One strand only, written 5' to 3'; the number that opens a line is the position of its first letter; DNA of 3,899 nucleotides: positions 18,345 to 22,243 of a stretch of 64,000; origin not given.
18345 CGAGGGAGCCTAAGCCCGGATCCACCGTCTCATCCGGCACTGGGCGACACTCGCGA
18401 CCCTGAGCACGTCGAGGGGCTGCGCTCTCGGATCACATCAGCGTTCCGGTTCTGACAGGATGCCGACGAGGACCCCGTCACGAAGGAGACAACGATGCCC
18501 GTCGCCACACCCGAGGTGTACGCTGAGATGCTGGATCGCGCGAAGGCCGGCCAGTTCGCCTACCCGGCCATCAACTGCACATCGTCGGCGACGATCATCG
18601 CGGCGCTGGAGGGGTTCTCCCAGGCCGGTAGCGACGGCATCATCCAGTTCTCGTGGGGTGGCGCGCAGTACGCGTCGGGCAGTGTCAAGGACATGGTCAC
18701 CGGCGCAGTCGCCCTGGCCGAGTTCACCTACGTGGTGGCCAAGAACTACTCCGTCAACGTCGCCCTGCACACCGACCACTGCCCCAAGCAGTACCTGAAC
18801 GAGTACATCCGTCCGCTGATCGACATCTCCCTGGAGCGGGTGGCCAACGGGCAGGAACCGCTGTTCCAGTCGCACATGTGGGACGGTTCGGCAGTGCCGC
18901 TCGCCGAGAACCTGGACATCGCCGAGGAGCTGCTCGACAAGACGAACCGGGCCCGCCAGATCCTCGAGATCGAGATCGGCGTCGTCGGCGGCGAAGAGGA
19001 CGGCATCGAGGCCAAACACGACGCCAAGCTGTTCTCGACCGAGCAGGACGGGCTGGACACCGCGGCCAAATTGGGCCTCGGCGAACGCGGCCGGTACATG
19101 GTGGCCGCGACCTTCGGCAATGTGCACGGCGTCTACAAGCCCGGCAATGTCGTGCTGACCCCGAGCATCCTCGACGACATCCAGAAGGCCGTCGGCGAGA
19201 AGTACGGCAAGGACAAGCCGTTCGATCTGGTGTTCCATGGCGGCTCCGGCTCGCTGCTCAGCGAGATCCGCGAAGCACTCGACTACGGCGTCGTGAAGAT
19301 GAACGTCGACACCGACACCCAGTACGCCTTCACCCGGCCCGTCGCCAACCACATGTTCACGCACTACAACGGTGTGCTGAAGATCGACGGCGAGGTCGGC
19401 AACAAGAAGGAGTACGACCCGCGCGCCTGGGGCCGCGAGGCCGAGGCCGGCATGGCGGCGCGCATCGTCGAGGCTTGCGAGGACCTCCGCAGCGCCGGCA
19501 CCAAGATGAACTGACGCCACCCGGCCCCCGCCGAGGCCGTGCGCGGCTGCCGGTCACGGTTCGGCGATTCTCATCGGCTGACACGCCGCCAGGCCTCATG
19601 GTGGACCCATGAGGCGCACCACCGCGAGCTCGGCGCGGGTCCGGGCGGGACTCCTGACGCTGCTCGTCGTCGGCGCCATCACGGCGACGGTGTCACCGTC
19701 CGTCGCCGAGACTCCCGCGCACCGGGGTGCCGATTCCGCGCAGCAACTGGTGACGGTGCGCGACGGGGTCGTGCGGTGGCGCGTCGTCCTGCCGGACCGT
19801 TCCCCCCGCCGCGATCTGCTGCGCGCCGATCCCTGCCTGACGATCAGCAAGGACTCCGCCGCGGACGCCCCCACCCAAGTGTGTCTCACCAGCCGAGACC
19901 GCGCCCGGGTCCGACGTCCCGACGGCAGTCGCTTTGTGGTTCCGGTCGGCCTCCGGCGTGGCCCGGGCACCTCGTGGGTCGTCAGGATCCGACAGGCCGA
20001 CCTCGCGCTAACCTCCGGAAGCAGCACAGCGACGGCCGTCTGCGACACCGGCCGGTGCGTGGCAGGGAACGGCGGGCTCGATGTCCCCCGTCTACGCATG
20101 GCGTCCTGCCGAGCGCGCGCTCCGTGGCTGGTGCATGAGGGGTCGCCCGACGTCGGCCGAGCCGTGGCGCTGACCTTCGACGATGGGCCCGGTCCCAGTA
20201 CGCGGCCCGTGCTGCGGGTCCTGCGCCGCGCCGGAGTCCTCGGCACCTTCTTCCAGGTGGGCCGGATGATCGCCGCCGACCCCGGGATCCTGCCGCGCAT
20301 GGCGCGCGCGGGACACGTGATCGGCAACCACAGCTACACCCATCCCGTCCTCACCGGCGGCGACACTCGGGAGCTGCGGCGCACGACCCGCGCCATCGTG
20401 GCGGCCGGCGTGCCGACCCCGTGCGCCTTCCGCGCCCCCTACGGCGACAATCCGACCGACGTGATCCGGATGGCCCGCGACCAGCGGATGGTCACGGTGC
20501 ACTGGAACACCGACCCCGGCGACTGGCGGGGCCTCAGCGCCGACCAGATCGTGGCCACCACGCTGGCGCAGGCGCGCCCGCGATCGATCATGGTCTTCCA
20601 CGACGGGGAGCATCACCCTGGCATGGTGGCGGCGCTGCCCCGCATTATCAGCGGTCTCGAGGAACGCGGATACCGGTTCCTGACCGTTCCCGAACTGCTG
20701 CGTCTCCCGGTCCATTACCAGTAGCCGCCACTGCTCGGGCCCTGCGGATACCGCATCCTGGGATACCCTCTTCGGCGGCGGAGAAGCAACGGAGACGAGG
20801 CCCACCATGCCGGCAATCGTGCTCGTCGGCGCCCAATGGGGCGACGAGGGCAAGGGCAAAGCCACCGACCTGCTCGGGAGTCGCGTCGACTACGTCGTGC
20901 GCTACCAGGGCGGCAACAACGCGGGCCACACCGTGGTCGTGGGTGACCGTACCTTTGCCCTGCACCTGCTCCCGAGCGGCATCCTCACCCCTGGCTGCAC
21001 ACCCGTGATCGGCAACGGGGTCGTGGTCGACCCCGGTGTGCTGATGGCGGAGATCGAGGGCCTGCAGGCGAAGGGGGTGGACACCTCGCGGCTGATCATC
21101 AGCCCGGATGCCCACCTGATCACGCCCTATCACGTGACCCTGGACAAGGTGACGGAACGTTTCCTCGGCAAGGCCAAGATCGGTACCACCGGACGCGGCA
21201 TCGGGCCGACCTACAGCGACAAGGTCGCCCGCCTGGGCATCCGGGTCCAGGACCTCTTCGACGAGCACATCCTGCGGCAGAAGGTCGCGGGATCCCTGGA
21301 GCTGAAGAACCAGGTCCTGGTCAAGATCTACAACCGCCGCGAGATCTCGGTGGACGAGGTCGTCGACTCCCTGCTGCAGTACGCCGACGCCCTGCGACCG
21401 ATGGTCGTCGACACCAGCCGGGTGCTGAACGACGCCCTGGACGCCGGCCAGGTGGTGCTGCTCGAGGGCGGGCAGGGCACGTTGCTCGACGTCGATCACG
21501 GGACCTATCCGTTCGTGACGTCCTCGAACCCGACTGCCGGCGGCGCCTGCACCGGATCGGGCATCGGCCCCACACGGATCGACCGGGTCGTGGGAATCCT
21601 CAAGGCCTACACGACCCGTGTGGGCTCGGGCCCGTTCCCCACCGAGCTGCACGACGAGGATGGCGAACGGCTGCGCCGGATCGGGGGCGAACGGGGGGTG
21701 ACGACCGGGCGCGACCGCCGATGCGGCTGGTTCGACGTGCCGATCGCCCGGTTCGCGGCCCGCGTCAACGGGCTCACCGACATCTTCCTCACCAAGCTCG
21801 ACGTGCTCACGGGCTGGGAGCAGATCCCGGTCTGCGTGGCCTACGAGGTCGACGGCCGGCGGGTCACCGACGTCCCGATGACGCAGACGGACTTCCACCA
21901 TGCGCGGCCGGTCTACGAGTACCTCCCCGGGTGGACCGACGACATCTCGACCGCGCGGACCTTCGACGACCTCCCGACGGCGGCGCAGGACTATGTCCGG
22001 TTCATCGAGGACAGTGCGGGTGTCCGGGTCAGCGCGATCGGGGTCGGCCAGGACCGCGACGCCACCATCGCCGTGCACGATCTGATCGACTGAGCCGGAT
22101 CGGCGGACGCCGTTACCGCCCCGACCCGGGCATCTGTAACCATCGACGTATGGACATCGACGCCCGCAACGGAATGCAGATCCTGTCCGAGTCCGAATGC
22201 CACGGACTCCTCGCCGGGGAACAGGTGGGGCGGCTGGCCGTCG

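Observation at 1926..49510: Two linked short repeat modules (A and B) populate intergenic DNA in at least ~25 full or partial copies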

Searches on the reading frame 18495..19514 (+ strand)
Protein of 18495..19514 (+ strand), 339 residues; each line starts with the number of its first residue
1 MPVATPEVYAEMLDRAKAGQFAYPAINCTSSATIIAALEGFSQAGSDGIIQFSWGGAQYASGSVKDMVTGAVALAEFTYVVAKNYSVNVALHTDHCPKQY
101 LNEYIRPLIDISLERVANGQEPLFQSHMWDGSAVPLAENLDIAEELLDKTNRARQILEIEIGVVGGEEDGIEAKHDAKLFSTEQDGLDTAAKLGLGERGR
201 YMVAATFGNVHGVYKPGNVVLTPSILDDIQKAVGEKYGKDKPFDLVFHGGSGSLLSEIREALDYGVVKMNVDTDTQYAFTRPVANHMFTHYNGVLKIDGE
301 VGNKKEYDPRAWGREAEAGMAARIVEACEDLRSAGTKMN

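Call 26: find_encoding_contigs(protein=window:18495-19514:+, flank=10000, max_places=6)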
Protein window:18495-19514:+ (339 aa): no gene with exactly this product is on record in the collection.

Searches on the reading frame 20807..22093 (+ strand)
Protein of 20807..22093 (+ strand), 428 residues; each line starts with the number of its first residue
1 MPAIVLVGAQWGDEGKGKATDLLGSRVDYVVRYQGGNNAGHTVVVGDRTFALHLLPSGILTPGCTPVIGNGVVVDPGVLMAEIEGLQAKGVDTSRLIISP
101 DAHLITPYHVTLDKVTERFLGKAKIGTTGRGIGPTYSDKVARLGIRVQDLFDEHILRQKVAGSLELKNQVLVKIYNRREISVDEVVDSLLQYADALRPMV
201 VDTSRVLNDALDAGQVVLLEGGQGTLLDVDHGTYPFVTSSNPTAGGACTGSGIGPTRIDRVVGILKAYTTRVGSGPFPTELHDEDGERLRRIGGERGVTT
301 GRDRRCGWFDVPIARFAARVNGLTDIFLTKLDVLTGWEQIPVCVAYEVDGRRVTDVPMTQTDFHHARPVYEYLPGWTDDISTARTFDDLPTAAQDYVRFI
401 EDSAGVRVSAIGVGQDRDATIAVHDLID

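Call 25: find_encoding_contigs(protein=window:20807-22093:+, flank=10000, max_places=6)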
Protein window:20807-22093:+ (428 aa): no gene with exactly this product is on record in the collection.
